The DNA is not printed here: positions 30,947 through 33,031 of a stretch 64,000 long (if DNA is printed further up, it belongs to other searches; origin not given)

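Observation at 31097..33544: GC-rich flotillin (SPFH) - NfeD operon embedded in an AT-rich phage genome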

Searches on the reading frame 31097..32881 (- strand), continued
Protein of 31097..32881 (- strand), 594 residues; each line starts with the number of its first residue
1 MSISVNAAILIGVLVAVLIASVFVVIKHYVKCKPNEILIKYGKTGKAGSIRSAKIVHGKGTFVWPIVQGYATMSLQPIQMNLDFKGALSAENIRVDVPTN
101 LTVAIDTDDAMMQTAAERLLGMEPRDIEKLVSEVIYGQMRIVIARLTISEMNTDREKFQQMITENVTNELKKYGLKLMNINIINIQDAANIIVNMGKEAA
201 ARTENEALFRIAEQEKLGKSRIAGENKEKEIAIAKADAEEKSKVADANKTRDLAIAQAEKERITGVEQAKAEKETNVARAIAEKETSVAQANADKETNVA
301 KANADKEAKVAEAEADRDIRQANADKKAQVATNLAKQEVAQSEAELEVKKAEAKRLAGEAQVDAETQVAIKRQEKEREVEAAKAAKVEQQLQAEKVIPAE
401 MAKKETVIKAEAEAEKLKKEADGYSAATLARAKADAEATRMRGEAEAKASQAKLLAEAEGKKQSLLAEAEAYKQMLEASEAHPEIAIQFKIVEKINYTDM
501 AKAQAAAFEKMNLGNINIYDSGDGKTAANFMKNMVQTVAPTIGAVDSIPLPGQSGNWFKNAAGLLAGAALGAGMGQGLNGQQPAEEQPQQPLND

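Call 19: search_protein_families(library=pfam, proteins=[L006:4487-4981:+, L001:7447-7941:+, L003:9345-9974:+, L002:3689-3937:+], max_evalue=10)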
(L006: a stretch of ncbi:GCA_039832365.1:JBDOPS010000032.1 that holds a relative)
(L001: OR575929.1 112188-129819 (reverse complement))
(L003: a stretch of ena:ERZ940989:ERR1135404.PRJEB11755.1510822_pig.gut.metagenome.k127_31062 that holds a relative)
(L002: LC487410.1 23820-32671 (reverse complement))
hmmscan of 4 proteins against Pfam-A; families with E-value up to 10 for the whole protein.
L006:4487-4981:+ (164 aa): 10 families
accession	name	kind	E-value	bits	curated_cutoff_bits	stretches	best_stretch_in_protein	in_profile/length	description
PF16080.10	Phage_holin_2_3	-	0.0043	17.5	28.8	1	72-99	29-56/56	Bacteriophage holin family HP1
PF14880.11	COX14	-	0.075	13.3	25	1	72-106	17-50/59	Cytochrome oxidase c assembly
PF18348.7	SH3_16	-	0.15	12.3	25.8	1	104-130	13-39/49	Bacterial dipeptidyl-peptidase Sh3 domain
PF17890.6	WW_like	-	0.19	12.2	37.8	1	115-132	6-23/53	Peptidoglycan hydrolase LytB WW-like domain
PF07225.17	NDUF_B4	-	0.28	11.5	21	1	67-95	79-107/124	NADH-ubiquinone oxidoreductase B15 subunit (NDUFB4)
PF06305.16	LapA_dom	-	0.52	10.7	28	1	69-100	25-57/64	Lipopolysaccharide assembly protein A domain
PF04932.20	Wzy_C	-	0.9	9.8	31.7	1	51-103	21-74/149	O-Antigen ligase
PF09472.15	MtrF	-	1.3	8.9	22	0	39-57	32-50/62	Tetrahydromethanopterin S-methyltransferase, F subunit (MtrF)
PF12669.12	FeoB_associated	-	4.7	8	27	1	70-91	2-23/44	FeoB-associated Cys-rich membrane protein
PF25799.1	prePAAR_I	-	5.2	7.9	25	1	62-83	11-32/57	Class I prePAAR effector Rhs1 motif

L001:7447-7941:+ (164 aa): 1 family
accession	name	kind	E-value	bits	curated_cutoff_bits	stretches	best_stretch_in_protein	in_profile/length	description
PF10706.15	Aminoglyc_resit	-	0.22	12.1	21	1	109-146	90-128/149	Aminoglycoside-2''-adenylyltransferase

L003:9345-9974:+ (209 aa): 4 families
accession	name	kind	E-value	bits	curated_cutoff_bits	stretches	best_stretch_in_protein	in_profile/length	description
PF07332.16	Phage_holin_3_6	-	0.017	15.6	28.4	1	66-112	46-96/116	Putative Actinobacterial Holin-X, holin superfamily III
PF04511.20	DER1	-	0.066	13.6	26.6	1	85-133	42-95/191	Der1-like family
PF05393.16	Hum_adeno_E3A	-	0.21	12.2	22.9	1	72-107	31-64/100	Human adenovirus early E3A glycoprotein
PF12270.13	Cyt_c_ox_IV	-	0.23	12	26.9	1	15-107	37-127/132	Cytochrome c oxidase subunit IV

L002:3689-3937:+ (82 aa): 2 families
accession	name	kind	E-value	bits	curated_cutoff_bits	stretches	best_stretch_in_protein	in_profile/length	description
PF11755.13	DUF3311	-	0.079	13.5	30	1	53-73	35-55/61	Protein of unknown function (DUF3311)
PF12666.12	PrgI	-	1.7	9.6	27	1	2-47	29-74/91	PrgI family protein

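Call 23: search_solved_structures(query=window:31097-32881:-, max_evalue=0.001)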
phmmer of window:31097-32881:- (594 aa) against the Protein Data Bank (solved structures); distinct sequences matched with E-value up to 0.001: 5.
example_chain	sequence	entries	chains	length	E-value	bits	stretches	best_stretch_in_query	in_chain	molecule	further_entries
9l3g_a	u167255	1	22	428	1.3e-17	67.3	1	34-213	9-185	Flotillin-2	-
9bq2_B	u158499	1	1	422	1.7e-17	66.9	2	31-206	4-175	Flotillin-1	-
9l3g_A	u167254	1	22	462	2.7e-17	66.2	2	31-207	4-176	Flotillin-1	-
9bq2_A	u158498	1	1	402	3.7e-17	65.8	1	34-206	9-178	Flotillin-2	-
1win_A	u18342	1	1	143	3.2e-10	42.9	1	85-199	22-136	Flotillin 2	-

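Call 41: find_related_loci(query=window:31097-32881:-, collection=viral_contigs, flank=10000)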
Query window:31097-32881:- (594 aa) in viral_contigs; peptide patterns used: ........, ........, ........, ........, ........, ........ (x = any residue, [..] = any of these).
10 stretches matched a pattern; 1 encode a relative of the query (tblastn E <= 1e-3); 1 distinct loci.
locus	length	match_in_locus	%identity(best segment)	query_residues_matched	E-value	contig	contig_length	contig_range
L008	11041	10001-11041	96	1-415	0e+0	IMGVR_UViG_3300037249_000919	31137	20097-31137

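Call 43: find_related_loci(query=A3, collection=viral_contigs, flank=6000)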
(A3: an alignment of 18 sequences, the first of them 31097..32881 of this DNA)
Query A3 (594 aa) in viral_contigs; peptide patterns used: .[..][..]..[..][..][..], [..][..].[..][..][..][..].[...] (x = any residue, [..] = any of these).
289 stretches matched a pattern; 173 encode a relative of the query (tblastn E <= 1e-3); the best 80 are kept; 80 distinct loci.
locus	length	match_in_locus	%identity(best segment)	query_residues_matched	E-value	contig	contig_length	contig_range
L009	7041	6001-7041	96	1-415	0e+0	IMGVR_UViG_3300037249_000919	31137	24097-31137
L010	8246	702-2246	48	9-550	9e-155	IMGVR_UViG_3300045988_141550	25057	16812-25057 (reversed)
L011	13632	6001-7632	45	13-550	6e-138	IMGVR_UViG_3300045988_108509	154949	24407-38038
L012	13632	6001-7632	44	13-550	5e-137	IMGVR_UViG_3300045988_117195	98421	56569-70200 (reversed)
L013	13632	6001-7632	44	13-550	5e-137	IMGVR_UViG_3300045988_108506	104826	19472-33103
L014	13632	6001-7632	45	13-550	1e-136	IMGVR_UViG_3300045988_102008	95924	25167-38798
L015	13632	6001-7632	45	13-550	2e-136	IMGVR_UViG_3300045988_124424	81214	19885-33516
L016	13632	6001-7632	45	13-550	2e-136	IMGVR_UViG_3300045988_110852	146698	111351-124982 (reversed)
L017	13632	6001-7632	44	13-550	2e-136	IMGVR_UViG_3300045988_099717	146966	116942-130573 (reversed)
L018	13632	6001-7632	44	13-550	3e-136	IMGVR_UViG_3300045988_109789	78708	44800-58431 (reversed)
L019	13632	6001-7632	45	13-550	4e-136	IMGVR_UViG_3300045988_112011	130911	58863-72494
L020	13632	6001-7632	44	13-550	3e-136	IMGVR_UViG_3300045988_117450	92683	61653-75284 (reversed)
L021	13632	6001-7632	45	13-550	4e-136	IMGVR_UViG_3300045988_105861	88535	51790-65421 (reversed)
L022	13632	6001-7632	44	13-550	3e-136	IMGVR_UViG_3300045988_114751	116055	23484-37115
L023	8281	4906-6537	45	13-550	5e-136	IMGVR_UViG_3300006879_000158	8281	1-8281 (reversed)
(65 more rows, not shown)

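Call 45: search_protein_families(library=padloc, proteins=[window:31097-32881:-], max_evalue=0.01)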
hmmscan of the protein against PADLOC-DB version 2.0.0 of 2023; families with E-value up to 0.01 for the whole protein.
window:31097-32881:- (594 aa): 0 families

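Call 47: find_related_loci(query=A3, collection=genome_contigs, flank=6000)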
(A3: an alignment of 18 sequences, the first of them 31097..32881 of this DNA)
Query A3 (594 aa) in genome_contigs; peptide patterns used: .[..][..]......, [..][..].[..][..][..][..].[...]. (x = any residue, [..] = any of these).
347 stretches matched a pattern; 259 encode a relative of the query (tblastn E <= 1e-3); the best 80 are kept; 80 distinct loci.
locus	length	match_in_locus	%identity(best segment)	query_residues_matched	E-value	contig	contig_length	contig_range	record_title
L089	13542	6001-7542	48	9-550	8e-158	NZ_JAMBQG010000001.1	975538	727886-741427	Parabacteroides leei strain GYB001 1, whole genome shotgun sequence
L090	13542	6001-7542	49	9-550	1e-157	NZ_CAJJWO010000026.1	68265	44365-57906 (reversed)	MAG: uncultured Parabacteroides sp. isolate ERR260169-bin.9, whole genome shotgun sequence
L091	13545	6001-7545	48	9-550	2e-156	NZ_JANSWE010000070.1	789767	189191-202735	Bacteroides cellulosilyticus DSM 14838 contig_70, whole genome shotgun sequence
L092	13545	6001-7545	48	9-550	8e-156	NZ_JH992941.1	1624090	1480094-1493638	Bacteroides oleiciplenus YIT 12058 supercont1.2, whole genome shotgun sequence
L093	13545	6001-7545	48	9-550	8e-156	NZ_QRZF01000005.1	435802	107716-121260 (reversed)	Bacteroides intestinalis strain AF14-32 AF14-32.Scaf5, whole genome shotgun sequence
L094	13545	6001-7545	48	9-550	1e-155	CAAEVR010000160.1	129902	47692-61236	MAG TPA_asm: uncultured Bacteroides sp., isolate HGM04657, WGS project CAAEVR010000000 data, contig: ERS608613_38_k95_10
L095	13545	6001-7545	48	9-550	8e-156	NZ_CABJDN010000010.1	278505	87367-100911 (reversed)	Bacteroides intestinalis isolate MGYG-HGUT-00211, whole genome shotgun sequence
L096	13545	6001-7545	48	9-550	2e-155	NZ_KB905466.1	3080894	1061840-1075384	Bacteroides salyersiae WAL 10018 = DSM 18765 = JCM 12988 strain DSM 18765 acAqE-supercont1.1, whole genome shotgun seque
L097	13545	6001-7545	48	9-550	2e-155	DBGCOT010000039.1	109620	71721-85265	MAG TPA_asm: Bacteroides sp. isolate MAG11519 contig39, whole genome shotgun sequence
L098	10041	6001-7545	48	9-550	5e-155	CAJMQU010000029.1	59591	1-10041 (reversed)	TPA_asm: uncultured bacterium isolate ERR1600740-bin.4 genome assembly, contig: NODE_641_length_59591_cov_11.500000, who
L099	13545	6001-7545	48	9-550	3e-155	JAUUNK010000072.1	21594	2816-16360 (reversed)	MAG: Bacteroides ovatus isolate N1158.6 NODE_936_length_21594_cov_8.088491, whole genome shotgun sequence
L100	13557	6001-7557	49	9-555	3e-155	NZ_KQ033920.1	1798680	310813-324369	Parabacteroides gordonii MS-1 = DSM 23371 strain MS-1 aczIC-supercont1.2, whole genome shotgun sequence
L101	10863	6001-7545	48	9-550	4e-155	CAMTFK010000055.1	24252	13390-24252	MAG TPA_asm: uncultured Bacteroides sp. isolate SRR13840147_bin.3_metawrap_v1.3_MAG genome assembly, contig: NODE.144_le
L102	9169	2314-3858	48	9-550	3e-155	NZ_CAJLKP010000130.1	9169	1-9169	MAG: uncultured Bacteroides sp. isolate ERR321312-bin.11, whole genome shotgun sequence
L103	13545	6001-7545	48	9-550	3e-155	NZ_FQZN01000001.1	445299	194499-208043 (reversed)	Bacteroides stercorirosoris strain DSM 26884, whole genome shotgun sequence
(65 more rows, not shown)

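Call 55: find_encoding_contigs(protein=P0002, flank=6000, max_places=1)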
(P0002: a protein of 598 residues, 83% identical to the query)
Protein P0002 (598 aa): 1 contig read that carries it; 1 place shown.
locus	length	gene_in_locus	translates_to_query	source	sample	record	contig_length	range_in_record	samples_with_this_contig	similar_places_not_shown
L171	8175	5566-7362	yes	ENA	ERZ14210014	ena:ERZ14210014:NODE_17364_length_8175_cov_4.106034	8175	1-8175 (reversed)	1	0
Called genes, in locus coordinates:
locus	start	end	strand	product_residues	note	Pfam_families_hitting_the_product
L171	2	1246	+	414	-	?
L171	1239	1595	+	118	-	-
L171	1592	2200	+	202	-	-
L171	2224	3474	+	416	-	PF00535:Glycos_transf_2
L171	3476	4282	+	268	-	PF03119:DNA_ligase_ZBD (weak), PF14520:HHH_5 (faint), PF01367:5_3_exonuc (faint), PF12826:HHH_2, PF00533:BRCT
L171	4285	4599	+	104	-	-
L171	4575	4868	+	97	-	PF11753:DUF3310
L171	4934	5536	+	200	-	-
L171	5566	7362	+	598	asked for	PF01145:Band_7 (weak)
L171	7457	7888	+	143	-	-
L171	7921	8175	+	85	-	?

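Call 56: find_encoding_contigs(protein=P0057, flank=6000, max_places=1)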
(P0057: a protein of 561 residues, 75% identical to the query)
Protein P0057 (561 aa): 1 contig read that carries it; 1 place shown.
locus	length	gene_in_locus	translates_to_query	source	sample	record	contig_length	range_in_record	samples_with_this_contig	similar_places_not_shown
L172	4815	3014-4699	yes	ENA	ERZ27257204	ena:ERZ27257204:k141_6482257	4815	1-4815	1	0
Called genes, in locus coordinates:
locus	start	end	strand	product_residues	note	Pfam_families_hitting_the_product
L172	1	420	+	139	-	?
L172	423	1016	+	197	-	PF00293:NUDIX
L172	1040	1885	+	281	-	PF03119:DNA_ligase_ZBD (weak), PF14520:HHH_5 (weak), PF12826:HHH_2 (faint), PF00533:BRCT, PF12738:PTCB-BRCT (faint)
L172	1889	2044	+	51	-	-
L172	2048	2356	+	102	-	PF11753:DUF3310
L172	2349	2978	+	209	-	-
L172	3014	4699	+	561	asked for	PF01145:Band_7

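Call 70: predict_structure(alignment_id=A4)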
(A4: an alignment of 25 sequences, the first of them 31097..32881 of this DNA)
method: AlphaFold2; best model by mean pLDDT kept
length: 594 residues; sequences in the alignment: 25
mean_pLDDT: 56.4   pTM: 0.30
mean pLDDT of the five models: 56.4, 54.8, 51.5, 51.0, 50.1
residues with pLDDT >= 90: 0; 70-90: 102; 50-70: 272; < 50: 220
segments of 3 or more residues with pLDDT < 50: 44-51, 85-94, 186-210, 219-224, 282-287, 293-295, 389-405, 420-425, 452-473, 482-522, 534-594
pLDDT, mean of each block of 10 residues (from residue 1): 74 85 74 70 49 58 63 69 46 49 72 73 74 73 61 67 81 78 50 40 47 49 51 64 67 68 62 55 49 52 58 65 70 70 69 64 61 61 56 44 48 51 50 63 56 46 45 48 38 36 45 39 51 47 41 43 39 29 33 32
secondary structure, 60 per line:
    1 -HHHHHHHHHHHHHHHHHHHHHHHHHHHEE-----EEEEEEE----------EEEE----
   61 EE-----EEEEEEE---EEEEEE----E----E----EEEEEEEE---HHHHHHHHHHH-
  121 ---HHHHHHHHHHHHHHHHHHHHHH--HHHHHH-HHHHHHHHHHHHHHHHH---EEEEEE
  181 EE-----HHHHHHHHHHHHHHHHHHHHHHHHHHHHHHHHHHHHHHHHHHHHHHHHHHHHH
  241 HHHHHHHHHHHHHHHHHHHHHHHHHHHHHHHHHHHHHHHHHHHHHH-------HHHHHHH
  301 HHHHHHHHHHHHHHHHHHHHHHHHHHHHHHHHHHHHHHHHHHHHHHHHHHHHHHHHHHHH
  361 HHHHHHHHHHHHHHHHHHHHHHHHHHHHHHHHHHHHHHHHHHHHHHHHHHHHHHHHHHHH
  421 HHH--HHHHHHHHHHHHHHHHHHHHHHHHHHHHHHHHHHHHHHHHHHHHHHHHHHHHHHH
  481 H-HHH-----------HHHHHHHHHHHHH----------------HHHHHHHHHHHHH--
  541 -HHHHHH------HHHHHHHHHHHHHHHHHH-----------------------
elements in order: H2-28 E36-42 E53-56 E68-74 E78-83 E98-105 H109-119 H124-145 H148-153 H155-171 E175-182 H188-286 H294-423 H426-481 H497-509 H526-538 H542-547 H554-571
